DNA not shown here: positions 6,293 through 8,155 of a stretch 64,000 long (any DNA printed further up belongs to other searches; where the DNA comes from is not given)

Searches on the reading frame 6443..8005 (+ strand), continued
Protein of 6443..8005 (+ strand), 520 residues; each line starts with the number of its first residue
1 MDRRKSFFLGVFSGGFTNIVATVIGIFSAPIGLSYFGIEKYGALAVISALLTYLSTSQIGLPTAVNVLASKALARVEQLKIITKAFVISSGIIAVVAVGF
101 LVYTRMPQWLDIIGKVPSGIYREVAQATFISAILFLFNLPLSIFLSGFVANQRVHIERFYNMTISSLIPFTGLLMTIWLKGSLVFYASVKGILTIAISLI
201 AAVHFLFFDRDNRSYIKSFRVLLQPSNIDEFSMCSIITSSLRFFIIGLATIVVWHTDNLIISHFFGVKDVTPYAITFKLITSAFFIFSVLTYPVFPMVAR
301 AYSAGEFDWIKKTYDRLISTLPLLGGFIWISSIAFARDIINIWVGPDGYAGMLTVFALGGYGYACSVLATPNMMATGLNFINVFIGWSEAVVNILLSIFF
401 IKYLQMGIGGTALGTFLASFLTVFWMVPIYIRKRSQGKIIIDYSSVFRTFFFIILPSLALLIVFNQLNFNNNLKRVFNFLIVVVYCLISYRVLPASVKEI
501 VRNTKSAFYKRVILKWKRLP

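Call 23: find_encoding_contigs(protein=P0011, flank=10000, max_places=2)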
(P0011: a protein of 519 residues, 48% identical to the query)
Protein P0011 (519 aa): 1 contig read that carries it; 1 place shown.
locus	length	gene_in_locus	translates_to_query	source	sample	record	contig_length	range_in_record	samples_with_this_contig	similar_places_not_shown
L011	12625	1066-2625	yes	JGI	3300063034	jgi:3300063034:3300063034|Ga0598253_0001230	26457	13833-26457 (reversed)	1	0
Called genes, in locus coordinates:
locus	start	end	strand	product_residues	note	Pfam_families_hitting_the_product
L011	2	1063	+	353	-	?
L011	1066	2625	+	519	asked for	-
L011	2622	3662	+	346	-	PF13641:Glyco_tranf_2_3, PF00535:Glycos_transf_2, PF10111:Glyco_tranf_2_2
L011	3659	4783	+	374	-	PF13439:Glyco_transf_4, PF13579:Glyco_trans_4_4 (faint), PF00534:Glycos_transf_1, PF13692:Glyco_trans_1_4, PF20706:GT4-conflict (weak), PF13524:Glyco_trans_1_2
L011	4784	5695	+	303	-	PF00535:Glycos_transf_2, PF13641:Glyco_tranf_2_3, PF13632:Glyco_trans_2_3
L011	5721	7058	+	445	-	-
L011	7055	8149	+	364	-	PF13439:Glyco_transf_4, PF13579:Glyco_trans_4_4, PF00534:Glycos_transf_1, PF13692:Glyco_trans_1_4, PF13524:Glyco_trans_1_2, PF20706:GT4-conflict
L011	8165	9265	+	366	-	PF13439:Glyco_transf_4, PF00534:Glycos_transf_1, PF13692:Glyco_trans_1_4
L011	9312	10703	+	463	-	PF13727:CoA_binding_3, PF02397:Bac_transf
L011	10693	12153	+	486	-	PF13231:PMT_2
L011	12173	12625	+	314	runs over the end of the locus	PF01073:3Beta_HSD, PF01370:Epimerase, PF02719:Polysacc_synt_2 (weak), PF04321:RmlD_sub_bind (weak), PF07993:NAD_binding_4 (faint), PF13460:NAD_binding_10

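Call 26: find_related_loci(query=A1, collection=genome_contigs, flank=10000)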
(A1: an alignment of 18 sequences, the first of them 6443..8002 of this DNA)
Query A1 (520 aa) in genome_contigs; peptide patterns used: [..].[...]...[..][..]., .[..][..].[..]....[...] (x = any residue, [..] = any of these).
41 stretches matched a pattern; 17 encode a relative of the query (tblastn E <= 1e-3); 17 distinct loci.
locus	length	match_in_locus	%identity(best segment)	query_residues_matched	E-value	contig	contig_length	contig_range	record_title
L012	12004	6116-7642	74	1-509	0e+0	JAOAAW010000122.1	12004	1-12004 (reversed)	MAG: bacterium isolate SKW160 k141_287902, whole genome shotgun sequence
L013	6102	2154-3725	72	3-519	0e+0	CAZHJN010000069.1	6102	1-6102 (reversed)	MAG TPA_asm: uncultured bacterium isolate SRP098346_co1_153 genome assembly, contig: NODE_18713_length_6102_cov_6.797420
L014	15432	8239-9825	72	1-519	0e+0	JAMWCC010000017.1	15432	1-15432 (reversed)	MAG: Candidatus Omnitrophota bacterium isolate DRTY-6.bins.107.201705 NODE_7708_length_15432_cov_1.131, whole genome sho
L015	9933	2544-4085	59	3-519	0e+0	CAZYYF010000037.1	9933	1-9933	MAG TPA_asm: uncultured bacterium isolate binchicken_co265_286 genome assembly, contig: NODE_10088_length_9933_cov_5.731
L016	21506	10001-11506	46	2-503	7e-129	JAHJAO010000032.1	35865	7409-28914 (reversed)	MAG: Candidatus Omnitrophota bacterium isolate Modern_marine.mb.214 Modern_marine.mb.214_k141_551055, whole genome shotg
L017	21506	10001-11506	40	2-503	1e-119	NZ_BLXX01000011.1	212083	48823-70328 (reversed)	Geomonas silvestris strain Red330 sequence11, whole genome shotgun sequence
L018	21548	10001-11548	39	2-520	3e-119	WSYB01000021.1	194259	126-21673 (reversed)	MAG: Geobacteraceae bacterium isolate X3_MetaBAT.27 scaffold_397, whole genome shotgun sequence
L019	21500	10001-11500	41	2-501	5e-118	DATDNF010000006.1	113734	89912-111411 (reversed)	MAG TPA_asm: Geobacteraceae bacterium isolate SMAG_U430 k141_439511, whole genome shotgun sequence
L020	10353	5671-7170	41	2-501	9e-117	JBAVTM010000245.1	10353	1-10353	MAG: Desulfuromonadaceae bacterium isolate MFD03638_ilm_asm_bin4 k127_42053, whole genome shotgun sequence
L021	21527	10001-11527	37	2-511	2e-99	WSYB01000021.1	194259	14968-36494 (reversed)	MAG: Geobacteraceae bacterium isolate X3_MetaBAT.27 scaffold_397, whole genome shotgun sequence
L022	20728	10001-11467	34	7-499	1e-84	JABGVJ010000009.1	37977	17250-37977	MAG: bacterium isolate SI034_bin25 k141_2436736, whole genome shotgun sequence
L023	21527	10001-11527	32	1-512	6e-83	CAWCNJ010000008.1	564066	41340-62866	MAG: Endomicrobiales bacterium isolate MFD09286.bin.2.87 genome assembly, contig: contig_66531, whole genome shotgun seq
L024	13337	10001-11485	34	2-498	1e-79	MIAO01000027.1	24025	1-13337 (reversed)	MAG: Spirochaetes bacterium GWB1_36_13 gwb1_scaffold_1349, whole genome shotgun sequence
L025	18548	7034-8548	30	1-511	4e-56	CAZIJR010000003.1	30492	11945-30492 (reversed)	MAG TPA_asm: uncultured Candidatus Saccharibacteria bacterium isolate SRP178699_co1_410 genome assembly, contig: NODE_16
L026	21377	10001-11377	28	19-483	1e-38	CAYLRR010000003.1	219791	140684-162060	MAG TPA_asm: uncultured Neisseria sp. isolate SRP219642_co6_43 genome assembly, contig: NODE_10_length_219791_cov_24.037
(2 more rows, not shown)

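Call 28: search_solved_structures(query=A1, max_evalue=1)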
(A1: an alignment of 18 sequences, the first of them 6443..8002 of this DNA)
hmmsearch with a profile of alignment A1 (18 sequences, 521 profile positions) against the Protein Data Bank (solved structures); distinct sequences matched with E-value up to 1: 0.

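Call 37: predict_structure(alignment_id=A1)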
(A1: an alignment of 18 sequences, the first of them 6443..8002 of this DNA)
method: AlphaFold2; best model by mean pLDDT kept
length: 520 residues; sequences in the alignment: 18
mean_pLDDT: 85.2   pTM: 0.84
mean pLDDT of the five models: 85.2, 84.3, 83.5, 80.7, 79.6
residues with pLDDT >= 90: 212; 70-90: 278; 50-70: 26; < 50: 4
segments of 3 or more residues with pLDDT < 50: none
pLDDT, mean of each block of 10 residues (from residue 1): 59 75 87 92 92 82 84 84 91 91 86 88 93 92 86 82 90 95 95 95 88 79 80 84 79 85 94 92 79 71 79 83 91 93 91 93 86 73 80 92 92 91 79 75 84 93 85 90 93 81 74 61
secondary structure, 60 per line:
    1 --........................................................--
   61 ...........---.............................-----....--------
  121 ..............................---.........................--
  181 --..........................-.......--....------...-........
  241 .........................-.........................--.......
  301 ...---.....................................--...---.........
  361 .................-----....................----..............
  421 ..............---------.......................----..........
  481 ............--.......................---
elements in order: H3-58 H61-71 H75-103 H109-112 H121-150 H154-178 H183-208 H210-216 H219-222 H233-265 H267-291 H294-303 H307-343 H352-377 H383-402 H407-434 H444-466 H471-492 H495-517

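Call 42: fold_search(model_id=the predicted structure, library=pdb)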
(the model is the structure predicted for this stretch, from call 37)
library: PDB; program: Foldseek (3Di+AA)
matches with E <= 10: 217; with E <= 0.001: 47
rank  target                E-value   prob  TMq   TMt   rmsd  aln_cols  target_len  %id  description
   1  7wax                  5.3e-06  1.00  0.67  0.68   6.2       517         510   13  MurJ inward occluded form (released 2022-06-01)
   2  6nc9                  5.7e-06  1.00  0.62  0.67   6.8       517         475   15  Lipid II flippase MurJ, outward-facing conformation (released 2019-04-17)
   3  9nu5_A                6.7e-06  1.00  0.61  0.63   7.1       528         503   14  Structure of MurJ in complex with single gene lysis protein from phage PP7 (released 2026-02-11)
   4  9ukv_A                1.3e-05  1.00  0.62  0.63   6.7       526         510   12  JM Complex - E. coli MurJ, Levivirus M lysis protein LysM (SglM) (released 2025-09-10)
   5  6nc8                  1.6e-05  1.00  0.60  0.66   6.2       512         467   12  Lipid II flippase MurJ, inward occluded conformation (released 2019-04-17)
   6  6nc6_A                1.6e-05  1.00  0.60  0.66   6.5       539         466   13  Lipid II flippase MurJ, inward closed conformation (released 2019-04-17)
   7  3vvs_A                2.5e-05  1.00  0.63  0.72   5.1       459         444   14  Crystal structure of MATE in complex with MaD3S (released 2013-04-03)
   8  9nu4_A                2.8e-05  1.00  0.59  0.53   7.1       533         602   13  Structure of MurJ in complex with single gene lysis protein from phage M (released 2026-02-11)
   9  9nu8_A                2.8e-05  1.00  0.53  0.54   8.3       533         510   12  Structure of MurJ in complex with single gene lysis protein from phage Changjiang3 (released 2026-02-11)
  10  6gwh                  3.6e-05  1.00  0.57  0.65   6.4       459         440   12  Outward-facing conformation of a multidrug resistance MATE family transporter of the MOP superfamily. (released 2019-06-05)
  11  3vvo                  4.2e-05  1.00  0.53  0.60   7.3       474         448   12  Crystal structure of MATE in the bent conformation (released 2013-04-03)
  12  9g9o_A                4.4e-05  1.00  0.58  0.70   5.5       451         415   12  Lipid III flippase WzxE with NB10 and NB7 nanobodies in outward-facing conformation - crystal 2 (released 2025-01-22)
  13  6nc6_B                4.4e-05  1.00  0.63  0.69   6.0       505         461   14  Lipid II flippase MurJ, inward closed conformation (released 2019-04-17)
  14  3wbn_A                4.5e-05  1.00  0.60  0.68   5.4       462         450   13  Crystal structure of MATE in complex with MaL6 (released 2013-06-12)
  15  7waw                  4.7e-05  1.00  0.68  0.71   5.9       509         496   13  MurJ inward closed form (released 2022-06-01)
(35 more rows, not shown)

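Call 46: search_protein_families(library=pfam, proteins=[L005:12763-14193:+, L006:10680-11939:+, L006:15999-17228:+, L011:5721-7058:+], max_evalue=1)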
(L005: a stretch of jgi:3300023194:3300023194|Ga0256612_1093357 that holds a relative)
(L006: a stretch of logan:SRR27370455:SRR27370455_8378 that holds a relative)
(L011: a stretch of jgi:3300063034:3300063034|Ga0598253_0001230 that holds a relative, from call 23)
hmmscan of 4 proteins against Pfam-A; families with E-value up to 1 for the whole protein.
L005:12763-14193:+ (476 aa): 2 families
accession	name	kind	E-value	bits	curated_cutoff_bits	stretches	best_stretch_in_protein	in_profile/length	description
PF14654.11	Epiglycanin_C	-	0.017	15.7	27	1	94-139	12-56/91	Mucin, cleavage site, TM and cytoplasmic tail region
PF24355.1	DUF7514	-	0.089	13.1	27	1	330-377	104-153/160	Domain of unknown function (DUF7514)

L006:10680-11939:+ (419 aa): 0 families

L006:15999-17228:+ (409 aa): 0 families

L011:5721-7058:+ (445 aa): 2 families
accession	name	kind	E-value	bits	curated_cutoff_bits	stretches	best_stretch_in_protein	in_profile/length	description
PF01098.24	FTSW_RODA_SPOVE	-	2.7e-05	23.8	26.4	1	224-404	140-310/356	Cell cycle protein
PF04932.20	Wzy_C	-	0.0015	18.8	31.7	1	226-306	2-91/149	O-Antigen ligase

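Call 77: search_protein_families(library=pfam, proteins=[L009:6940-7959:+], max_evalue=0.001)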
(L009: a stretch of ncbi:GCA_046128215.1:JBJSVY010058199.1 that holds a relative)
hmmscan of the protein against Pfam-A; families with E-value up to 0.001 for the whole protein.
L009:6940-7959:+ (339 aa): 1 family
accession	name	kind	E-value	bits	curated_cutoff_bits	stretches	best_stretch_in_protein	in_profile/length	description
PF05050.19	Methyltransf_21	-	4.9e-23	82.6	22.7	1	127-294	1-172/173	Methyltransferase FkbM domain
